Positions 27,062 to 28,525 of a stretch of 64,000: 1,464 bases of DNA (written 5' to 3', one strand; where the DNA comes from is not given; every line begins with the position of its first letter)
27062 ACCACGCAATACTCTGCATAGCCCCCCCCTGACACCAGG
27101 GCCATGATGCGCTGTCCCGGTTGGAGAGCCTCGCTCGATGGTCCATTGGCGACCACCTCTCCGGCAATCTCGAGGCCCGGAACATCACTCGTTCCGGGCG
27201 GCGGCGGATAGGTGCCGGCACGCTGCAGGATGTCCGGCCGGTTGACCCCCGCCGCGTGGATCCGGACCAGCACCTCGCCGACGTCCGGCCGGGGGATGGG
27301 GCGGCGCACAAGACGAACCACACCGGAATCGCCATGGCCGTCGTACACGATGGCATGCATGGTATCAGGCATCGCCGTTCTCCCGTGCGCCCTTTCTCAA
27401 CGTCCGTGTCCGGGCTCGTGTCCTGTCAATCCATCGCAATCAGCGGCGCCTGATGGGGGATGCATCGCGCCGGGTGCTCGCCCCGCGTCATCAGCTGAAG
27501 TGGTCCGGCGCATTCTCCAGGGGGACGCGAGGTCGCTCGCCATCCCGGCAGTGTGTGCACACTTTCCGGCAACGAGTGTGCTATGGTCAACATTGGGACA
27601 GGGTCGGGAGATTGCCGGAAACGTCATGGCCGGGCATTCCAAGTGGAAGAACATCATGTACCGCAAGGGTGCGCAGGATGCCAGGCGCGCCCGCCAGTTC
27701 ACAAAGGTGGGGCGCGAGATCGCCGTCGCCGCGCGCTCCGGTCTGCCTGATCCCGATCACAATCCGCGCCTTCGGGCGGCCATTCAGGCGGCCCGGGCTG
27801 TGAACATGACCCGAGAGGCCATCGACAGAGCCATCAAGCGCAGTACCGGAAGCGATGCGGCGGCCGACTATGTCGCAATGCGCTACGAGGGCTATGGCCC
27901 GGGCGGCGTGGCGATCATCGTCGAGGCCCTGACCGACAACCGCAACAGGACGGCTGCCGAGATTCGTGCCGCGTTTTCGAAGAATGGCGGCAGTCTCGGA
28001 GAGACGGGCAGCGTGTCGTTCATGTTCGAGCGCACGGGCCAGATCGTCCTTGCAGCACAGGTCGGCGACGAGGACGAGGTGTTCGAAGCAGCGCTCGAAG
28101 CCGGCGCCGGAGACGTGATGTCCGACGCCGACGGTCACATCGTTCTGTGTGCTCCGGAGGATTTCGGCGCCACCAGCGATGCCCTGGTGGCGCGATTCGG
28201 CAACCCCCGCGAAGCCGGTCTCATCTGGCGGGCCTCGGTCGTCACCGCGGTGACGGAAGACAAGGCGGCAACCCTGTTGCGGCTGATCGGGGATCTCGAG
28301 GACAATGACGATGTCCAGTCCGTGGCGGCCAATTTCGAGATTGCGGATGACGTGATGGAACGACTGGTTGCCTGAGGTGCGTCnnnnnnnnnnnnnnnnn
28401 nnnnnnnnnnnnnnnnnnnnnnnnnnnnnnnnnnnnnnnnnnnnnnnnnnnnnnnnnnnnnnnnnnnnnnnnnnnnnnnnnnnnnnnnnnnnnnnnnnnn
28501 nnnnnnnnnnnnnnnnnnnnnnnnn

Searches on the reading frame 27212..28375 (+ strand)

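Call 66: search_protein_families(library=pfam, proteins=[window:27212-28375:+], max_evalue=0.0001)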
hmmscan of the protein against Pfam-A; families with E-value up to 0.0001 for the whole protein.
window:27212-28375:+ (387 aa): 2 families
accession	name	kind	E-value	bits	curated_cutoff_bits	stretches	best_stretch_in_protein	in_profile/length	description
PF01709.26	Transcrip_reg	-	2.9e-54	183.6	27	1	220-375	1-160/160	TACO1/YebC second and third domain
PF20772.2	TACO1_YebC_N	-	2.3e-29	102.1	36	1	143-213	1-72/73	TACO1/YebC protein N-terminal domain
